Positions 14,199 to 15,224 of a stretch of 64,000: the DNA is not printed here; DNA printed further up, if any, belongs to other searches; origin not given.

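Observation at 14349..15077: Paralog 3 ends in an extreme His-rich tail (about 26 His in the last 70 residues), suggesting periplasmic metal binding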

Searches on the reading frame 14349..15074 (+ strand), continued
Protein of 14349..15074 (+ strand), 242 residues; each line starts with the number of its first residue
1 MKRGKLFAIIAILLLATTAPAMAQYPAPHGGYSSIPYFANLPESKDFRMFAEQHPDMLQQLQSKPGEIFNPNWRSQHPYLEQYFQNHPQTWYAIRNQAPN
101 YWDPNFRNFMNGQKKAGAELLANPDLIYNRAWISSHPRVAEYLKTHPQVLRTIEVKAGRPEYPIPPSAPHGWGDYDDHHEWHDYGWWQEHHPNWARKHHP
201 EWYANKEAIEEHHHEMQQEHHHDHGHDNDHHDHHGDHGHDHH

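Call 46: search_protein_families(library=pfam, proteins=[P0155, P0160, P0186, P0194, P0210, P0006, P0007, P0020], max_evalue=0.1)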
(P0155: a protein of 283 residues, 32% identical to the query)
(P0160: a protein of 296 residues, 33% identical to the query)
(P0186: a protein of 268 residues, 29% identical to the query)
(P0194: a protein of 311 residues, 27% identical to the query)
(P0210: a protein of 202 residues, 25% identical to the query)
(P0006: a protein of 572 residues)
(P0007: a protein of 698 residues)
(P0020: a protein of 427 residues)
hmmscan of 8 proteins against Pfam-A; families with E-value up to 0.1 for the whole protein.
P0155 (283 aa): 4 families
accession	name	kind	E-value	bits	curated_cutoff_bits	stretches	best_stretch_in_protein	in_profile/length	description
PF16525.10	MHB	-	1.1e-05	26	27.4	1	80-122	18-63/77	Haemophore, haem-binding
PF24335.1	DUF7503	-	0.0041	17.1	27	0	139-150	3-14/42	Family of unknown function (DUF7503)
PF18882.5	DUF5647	-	0.0042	17.3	27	0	105-132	11-38/79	Family of unknown function (DUF5647)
PF23713.2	WH_Egal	-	0.066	14.2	27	0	43-57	41-55/69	Egalitarian winged helix domain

P0160 (296 aa): 1 family
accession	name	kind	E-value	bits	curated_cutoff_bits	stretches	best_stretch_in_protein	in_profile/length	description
PF25591.1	LRV_2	-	7.2e-07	29.5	27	0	121-139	23-41/61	Leucine Rich Repeat Variant domain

P0186 (268 aa): 4 families
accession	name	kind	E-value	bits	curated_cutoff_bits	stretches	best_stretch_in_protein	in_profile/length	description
PF16525.10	MHB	-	1.1e-09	38.8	27.4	2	115-162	20-63/77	Haemophore, haem-binding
PF09280.16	XPC-binding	-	0.00049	20.1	26.4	0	237-256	32-51/57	XPC-binding domain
PF21096.2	RecA_C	-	0.00083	19.9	27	0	35-50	35-50/57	RecA C-terminal domain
PF18882.5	DUF5647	-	0.08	13.2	27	0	117-131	16-30/79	Family of unknown function (DUF5647)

P0194 (311 aa): 5 families
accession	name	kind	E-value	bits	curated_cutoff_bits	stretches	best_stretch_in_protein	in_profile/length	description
PF16525.10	MHB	-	3.8e-11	43.4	27.4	2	196-241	21-62/77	Haemophore, haem-binding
PF07527.18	Hairy_orange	-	0.0071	17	25.3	0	141-165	16-34/40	Hairy Orange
PF18882.5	DUF5647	-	0.026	14.7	27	0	111-132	10-30/79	Family of unknown function (DUF5647)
PF12616.13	DUF3775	-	0.062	13.6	27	0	199-232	33-65/73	Protein of unknown function (DUF3775)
PF17211.8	VHL_C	-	0.087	13.1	22.4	0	67-82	29-44/49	VHL box domain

P0210 (202 aa): 5 families
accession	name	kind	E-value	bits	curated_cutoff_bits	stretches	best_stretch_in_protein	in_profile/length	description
PF16525.10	MHB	-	1.5e-06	28.7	27.4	2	46-93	18-61/77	Haemophore, haem-binding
PF21096.2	RecA_C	-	0.0055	17.2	27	0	47-63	34-50/57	RecA C-terminal domain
PF24335.1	DUF7503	-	0.015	15.3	27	0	45-57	2-14/42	Family of unknown function (DUF7503)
PF20511.4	PMI_typeI_cat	-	0.047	14.2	22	0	70-137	30-93/143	Phosphomannose isomerase type I, catalytic domain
PF12616.13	DUF3775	-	0.089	13.2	27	0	38-63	41-66/73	Protein of unknown function (DUF3775)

P0006 (572 aa): 27 families (the best 25 are shown)
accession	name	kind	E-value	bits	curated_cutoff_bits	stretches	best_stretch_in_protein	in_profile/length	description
PF16525.10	MHB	-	6.9e-18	65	27.4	2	51-109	10-64/77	Haemophore, haem-binding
PF07533.21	BRK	-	6.6e-10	39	23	0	382-393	28-39/44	BRK domain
PF09626.15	DHC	-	8.4e-10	40.1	22.2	0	235-309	44-113/116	Dihaem cytochrome c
PF14497.11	GST_C_3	-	5e-08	33.5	21.6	0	49-99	52-103/104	Glutathione S-transferase, C-terminal domain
PF16881.10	LIAS_N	-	7.6e-07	30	27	0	368-398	14-45/96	N-terminal domain of lipoyl synthase of Radical_SAM family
PF09349.15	OHCU_decarbox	-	9e-07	30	24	0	124-165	29-66/155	OHCU decarboxylase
PF07319.16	DnaI_N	-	1.2e-06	29.5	24.1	0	280-318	30-68/94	Primosomal protein DnaI N-terminus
PF25655.1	Phi6_P8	-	1.8e-06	28.5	27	0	382-425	57-99/143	Phi6 bacteriophage P8 capsid protein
PF09280.16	XPC-binding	-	3.9e-06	26.9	26.4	0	286-329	2-50/57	XPC-binding domain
PF23713.2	WH_Egal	-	3.6e-05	24.6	27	0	234-246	42-54/69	Egalitarian winged helix domain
PF23195.1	UBQLN1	-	4.3e-05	23.6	27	0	215-258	10-50/70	Ubiquilin-1-like domain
PF19925.4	DUF6388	-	4.9e-05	24.2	25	0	122-145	5-28/107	Family of unknown function (DUF6388)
PF18882.5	DUF5647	-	0.00014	22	27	0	92-118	12-38/79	Family of unknown function (DUF5647)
PF25591.1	LRV_2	-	0.00034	21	27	0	88-107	22-41/61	Leucine Rich Repeat Variant domain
PF17958.7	EF-hand_13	-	0.00038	20.6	22.6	0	153-178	28-52/90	EF-hand domain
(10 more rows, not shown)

P0007 (698 aa): 6 families
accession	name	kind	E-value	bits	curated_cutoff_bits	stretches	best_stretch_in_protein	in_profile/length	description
PF16525.10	MHB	-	1.8e-09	38.1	27.4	0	49-96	20-63/77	Haemophore, haem-binding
PF07533.21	BRK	-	1.5e-05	25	23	0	565-577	28-40/44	BRK domain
PF19925.4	DUF6388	-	2.6e-05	25.1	25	0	441-460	8-27/107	Family of unknown function (DUF6388)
PF05939.18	Phage_min_tail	-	0.0025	18.6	39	0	79-110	55-86/108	Phage minor tail protein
PF09280.16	XPC-binding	-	0.05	13.7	26.4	0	71-104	20-51/57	XPC-binding domain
PF11897.13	DUF3417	-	0.086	13.7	25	0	547-628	5-88/109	Protein of unknown function (DUF3417)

P0020 (427 aa): 14 families
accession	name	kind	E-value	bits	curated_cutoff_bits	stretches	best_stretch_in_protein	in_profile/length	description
PF16525.10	MHB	-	9.5e-21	74.2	27.4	4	193-246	15-64/77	Haemophore, haem-binding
PF09280.16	XPC-binding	-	1.9e-08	34.3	26.4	0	219-253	19-51/57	XPC-binding domain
PF18882.5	DUF5647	-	1.4e-07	31.7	27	0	34-60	11-37/79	Family of unknown function (DUF5647)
PF14749.11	Acyl-CoA_ox_N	-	1.9e-05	25.6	25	0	217-303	9-90/120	Acyl-coenzyme A oxidase N-terminal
PF17211.8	VHL_C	-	4.1e-05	23.7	22.4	0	306-322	29-45/49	VHL box domain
PF08310.17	LGFP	-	0.00012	22.8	22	0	108-134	7-36/53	LGFP repeat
PF10929.13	DUF2811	-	0.0002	22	26.6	0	146-157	16-27/57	Protein of unknown function (DUF2811)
PF01894.22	UPF0047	-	0.0016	19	27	0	237-276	38-77/117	Uncharacterised protein family UPF0047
PF14003.11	YlbE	-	0.0042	17.8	27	0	305-327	2-24/61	YlbE-like protein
PF07527.18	Hairy_orange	-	0.0054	17.4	25.3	0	146-168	15-31/40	Hairy Orange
PF11647.13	MLD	-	0.017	15.6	35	0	154-166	53-65/81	Membrane Localization Domain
PF00173.33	Cyt-b5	-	0.021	15.3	23.7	0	381-399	24-42/74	Cytochrome b5-like Heme/Steroid binding domain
PF15110.11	TMEM141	-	0.026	15.5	27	0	383-397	6-20/91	TMEM141 protein family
PF18269.6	T3SS_ATPase_C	-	0.032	14.5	22.7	0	151-180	36-65/72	T3SS EscN ATPase C-terminal domain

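Call 47: search_solved_structures(query=P0020, max_evalue=10, show_alignments=2)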
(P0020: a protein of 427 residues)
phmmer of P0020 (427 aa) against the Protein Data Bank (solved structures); distinct sequences matched with E-value up to 10: 6.
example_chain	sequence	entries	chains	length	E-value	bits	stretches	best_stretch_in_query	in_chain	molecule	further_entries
3atg_A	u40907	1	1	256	0.09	15.3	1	168-248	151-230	GLUCANASE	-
9voo_A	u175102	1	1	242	0.12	14.9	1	168-247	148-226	Hydrolase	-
9voq_A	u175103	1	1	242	0.12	14.9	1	168-247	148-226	Beta-1,3-glucanase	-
9vmv_A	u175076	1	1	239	0.17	14.4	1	168-247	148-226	Beta-1,3-glucanase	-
2p0v_A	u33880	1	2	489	0.27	13.7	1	3-55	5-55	Hypothetical protein BT3781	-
3may_A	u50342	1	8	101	0.8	12.2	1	19-85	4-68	POSSIBLE EXPORTED PROTEIN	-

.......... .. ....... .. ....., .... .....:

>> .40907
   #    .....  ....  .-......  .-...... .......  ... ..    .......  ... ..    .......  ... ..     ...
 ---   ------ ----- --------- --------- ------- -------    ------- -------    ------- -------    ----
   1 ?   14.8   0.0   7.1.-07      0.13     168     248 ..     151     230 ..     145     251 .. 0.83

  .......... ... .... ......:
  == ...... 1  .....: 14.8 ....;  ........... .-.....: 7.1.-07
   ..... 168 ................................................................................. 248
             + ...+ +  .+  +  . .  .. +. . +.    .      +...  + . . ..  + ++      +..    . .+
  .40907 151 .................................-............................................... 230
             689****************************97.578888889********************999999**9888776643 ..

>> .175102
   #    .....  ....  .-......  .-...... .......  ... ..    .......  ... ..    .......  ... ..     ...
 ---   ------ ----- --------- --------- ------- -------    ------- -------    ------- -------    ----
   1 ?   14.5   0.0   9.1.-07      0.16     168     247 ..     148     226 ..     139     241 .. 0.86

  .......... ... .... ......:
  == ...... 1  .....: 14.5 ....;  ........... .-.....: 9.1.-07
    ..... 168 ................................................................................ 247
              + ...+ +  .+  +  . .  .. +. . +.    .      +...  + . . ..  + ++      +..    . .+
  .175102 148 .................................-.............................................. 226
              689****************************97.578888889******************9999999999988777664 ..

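Call 48: search_protein_families(library=pfam, alignment_id=A2, max_evalue=0.1)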
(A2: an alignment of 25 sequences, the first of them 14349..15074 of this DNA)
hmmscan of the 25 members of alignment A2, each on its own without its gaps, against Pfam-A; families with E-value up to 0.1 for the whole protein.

A. member 1, window:14349-15074:+ (242 aa): 4 families
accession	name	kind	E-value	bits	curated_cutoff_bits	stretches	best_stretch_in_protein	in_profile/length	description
PF09280.16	XPC-binding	-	0.017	15.2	26.4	0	50-68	31-49/57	XPC-binding domain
PF18312.6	ScsC_N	-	0.019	15.1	25.8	0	138-151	8-21/34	Copper resistance protein ScsC N-terminal domain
PF16525.10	MHB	-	0.062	13.9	27.4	0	138-153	18-33/77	Haemophore, haem-binding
PF14497.11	GST_C_3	-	0.087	13.5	21.6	0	74-145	32-103/104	Glutathione S-transferase, C-terminal domain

B. families by the number of members that match (of 25 scanned): 13 families
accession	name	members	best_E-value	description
PF16525.10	MHB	7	3.3e-05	Haemophore, haem-binding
PF25591.1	LRV_2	3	0.00029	Leucine Rich Repeat Variant domain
PF09280.16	XPC-binding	2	0.017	XPC-binding domain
PF24335.1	DUF7503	1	0.00047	Family of unknown function (DUF7503)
PF14357.11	DUF4404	1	0.014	Domain of unknown function (DUF4404)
PF24851.1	DUF7725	1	0.017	Domain of unknown function (DUF7725)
PF18312.6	ScsC_N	1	0.019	Copper resistance protein ScsC N-terminal domain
PF14003.11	YlbE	1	0.023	YlbE-like protein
PF17533.7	DUF5452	1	0.04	Family of unknown function (DUF5452)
PF12911.12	OppC_N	1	0.061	N-terminal TM domain of oligopeptide transport permease C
PF04956.18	TrbC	1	0.063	TrbC/VIRB2 pilin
PF14497.11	GST_C_3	1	0.087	Glutathione S-transferase, C-terminal domain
PF10318.15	7TM_GPCR_Srh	1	0.095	Serpentine type 7TM GPCR chemoreceptor Srh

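Call 52: search_protein_families(library=pfam, proteins=[L040:7269-7667:+, L040:3743-5572:+, L047:9521-10882:+, L035:8721-9104:+, L033:9160-9528:+], max_evalue=0.001)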
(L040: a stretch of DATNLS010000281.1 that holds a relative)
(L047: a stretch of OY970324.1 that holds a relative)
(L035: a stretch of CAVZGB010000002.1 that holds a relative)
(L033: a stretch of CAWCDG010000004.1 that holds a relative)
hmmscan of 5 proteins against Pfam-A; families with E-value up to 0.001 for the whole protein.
L040:7269-7667:+ (133 aa): 1 family
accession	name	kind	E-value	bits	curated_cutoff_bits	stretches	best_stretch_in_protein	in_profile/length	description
PF04972.22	BON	-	6.7e-11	42.8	27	1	66-132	1-67/69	BON domain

L040:3743-5572:+ (610 aa): 2 families
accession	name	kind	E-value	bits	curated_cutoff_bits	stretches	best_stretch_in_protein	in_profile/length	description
PF01594.21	AI-2E_transport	-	6.6e-44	150.9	34.3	1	29-359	6-323/327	AI-2E family transporter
PF02310.24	B12-binding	-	3.2e-16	59.7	32.1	1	466-581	2-117/121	B12 binding domain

L047:9521-10882:+ (454 aa): 1 family
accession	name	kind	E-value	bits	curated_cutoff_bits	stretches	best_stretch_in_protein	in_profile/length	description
PF09335.16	VTT_dom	-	1.2e-18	68.2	33.9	1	36-163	1-123/123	VTT domain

L035:8721-9104:+ (128 aa): 0 families

L033:9160-9528:+ (123 aa): 1 family
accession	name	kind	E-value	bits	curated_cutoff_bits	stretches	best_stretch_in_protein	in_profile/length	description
PF07332.16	Phage_holin_3_6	-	1e-06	29.2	28.4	1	28-117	2-91/116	Putative Actinobacterial Holin-X, holin superfamily III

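Call 64: predict_structure(alignment_id=A4)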
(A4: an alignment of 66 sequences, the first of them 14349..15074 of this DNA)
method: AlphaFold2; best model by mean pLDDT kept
length: 242 residues; sequences in the alignment: 66
mean_pLDDT: 78.3   pTM: 0.53
mean pLDDT of the five models: 78.3, 77.7, 76.6, 76.5, 76.4
residues with pLDDT >= 90: 99; 70-90: 66; 50-70: 51; < 50: 26
segments of 3 or more residues with pLDDT < 50: 18-29, 159-170
pLDDT, mean of each block of 10 residues (from residue 1): 62 56 47 67 88 93 89 94 95 91 93 96 91 95 91 65 42 83 91 93 80 71 55 58 47
secondary structure, 60 per line:
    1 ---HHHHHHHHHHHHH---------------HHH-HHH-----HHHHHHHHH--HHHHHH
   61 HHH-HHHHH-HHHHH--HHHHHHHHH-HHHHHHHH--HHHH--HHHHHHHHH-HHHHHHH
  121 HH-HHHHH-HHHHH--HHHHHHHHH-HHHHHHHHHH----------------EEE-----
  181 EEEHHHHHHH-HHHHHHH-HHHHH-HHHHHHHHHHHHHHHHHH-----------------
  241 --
elements in order: H4-16 H44-52 H55-63 H65-69 H71-75 H78-86 H88-95 H98-101 H104-112 H114-122 H124-128 H130-134 H137-145 H147-156 E173-175 E181-183 H184-190 H192-198 H200-204 H206-223

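Call 69: fold_search(model_id=the predicted structure, library=pdb)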
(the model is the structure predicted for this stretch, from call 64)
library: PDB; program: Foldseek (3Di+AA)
matches with E <= 10: 2; with E <= 0.001: 0
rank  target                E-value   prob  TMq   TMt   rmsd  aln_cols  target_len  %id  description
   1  4ons_A                8.8e+00  0.02  0.16  0.16  11.8       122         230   18  Structural and thermodynamic characterization of cadherin-beta-catenin-alpha-catenin complex formation (released 2014-04-09)
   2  1mtc_A                9.8e+00  0.01  0.13  0.14  11.8       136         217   12  GLUTATHIONE TRANSFERASE MUTANT Y115F (released 2003-03-25)

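Call 81: list_cluster_members(proteins=[P0006, P0007, P0008, P0010, P0020, P0087, P0092, P0085, P0100, P0148])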
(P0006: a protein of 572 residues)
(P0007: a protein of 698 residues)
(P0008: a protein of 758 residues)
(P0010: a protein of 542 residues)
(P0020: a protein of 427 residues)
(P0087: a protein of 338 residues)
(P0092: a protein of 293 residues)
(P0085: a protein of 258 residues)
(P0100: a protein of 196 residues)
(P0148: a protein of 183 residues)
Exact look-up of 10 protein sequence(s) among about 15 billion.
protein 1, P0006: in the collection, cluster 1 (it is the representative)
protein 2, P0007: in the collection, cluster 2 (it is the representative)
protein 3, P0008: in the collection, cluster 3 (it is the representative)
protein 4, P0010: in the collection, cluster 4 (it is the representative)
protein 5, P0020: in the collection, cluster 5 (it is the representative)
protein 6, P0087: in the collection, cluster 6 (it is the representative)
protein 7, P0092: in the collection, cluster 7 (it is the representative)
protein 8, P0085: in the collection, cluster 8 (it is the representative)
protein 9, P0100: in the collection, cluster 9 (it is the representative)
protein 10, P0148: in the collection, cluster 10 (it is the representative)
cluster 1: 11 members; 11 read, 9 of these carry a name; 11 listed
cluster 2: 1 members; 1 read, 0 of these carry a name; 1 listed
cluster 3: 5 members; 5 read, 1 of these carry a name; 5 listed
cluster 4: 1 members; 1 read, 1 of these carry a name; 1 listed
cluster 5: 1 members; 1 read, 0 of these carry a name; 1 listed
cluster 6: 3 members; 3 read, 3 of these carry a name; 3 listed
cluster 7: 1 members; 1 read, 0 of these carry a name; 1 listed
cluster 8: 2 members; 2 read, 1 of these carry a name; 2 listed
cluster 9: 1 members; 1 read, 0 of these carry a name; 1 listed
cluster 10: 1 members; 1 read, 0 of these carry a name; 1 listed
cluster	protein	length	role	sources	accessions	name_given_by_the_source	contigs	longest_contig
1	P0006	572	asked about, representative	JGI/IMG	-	phage-related protein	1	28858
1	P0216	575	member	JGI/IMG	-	phage-related protein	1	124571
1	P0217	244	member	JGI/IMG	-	phage-related protein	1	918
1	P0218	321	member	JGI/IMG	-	phage-related protein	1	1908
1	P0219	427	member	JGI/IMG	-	phage-related protein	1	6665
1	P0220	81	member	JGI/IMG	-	hypothetical protein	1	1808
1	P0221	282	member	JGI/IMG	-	hypothetical protein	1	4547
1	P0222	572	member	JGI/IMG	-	phage-related protein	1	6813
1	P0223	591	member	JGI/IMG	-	phage-related protein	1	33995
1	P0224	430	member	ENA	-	-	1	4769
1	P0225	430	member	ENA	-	-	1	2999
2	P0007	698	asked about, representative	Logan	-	-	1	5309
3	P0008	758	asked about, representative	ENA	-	-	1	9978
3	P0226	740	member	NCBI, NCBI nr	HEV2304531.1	MAG TPA: hypothetical protein VGR93_03360 [Candidatus Acidoferrales bacterium] | hypothetical protein [Candidatus Acidoferrales bacterium]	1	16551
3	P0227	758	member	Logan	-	-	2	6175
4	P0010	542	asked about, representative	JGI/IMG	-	phage-related protein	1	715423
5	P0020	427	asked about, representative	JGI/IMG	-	-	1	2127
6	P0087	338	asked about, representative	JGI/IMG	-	hypothetical protein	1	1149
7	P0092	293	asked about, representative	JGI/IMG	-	-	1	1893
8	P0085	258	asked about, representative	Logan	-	-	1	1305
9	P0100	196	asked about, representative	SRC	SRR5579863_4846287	-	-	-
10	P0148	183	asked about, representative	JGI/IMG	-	-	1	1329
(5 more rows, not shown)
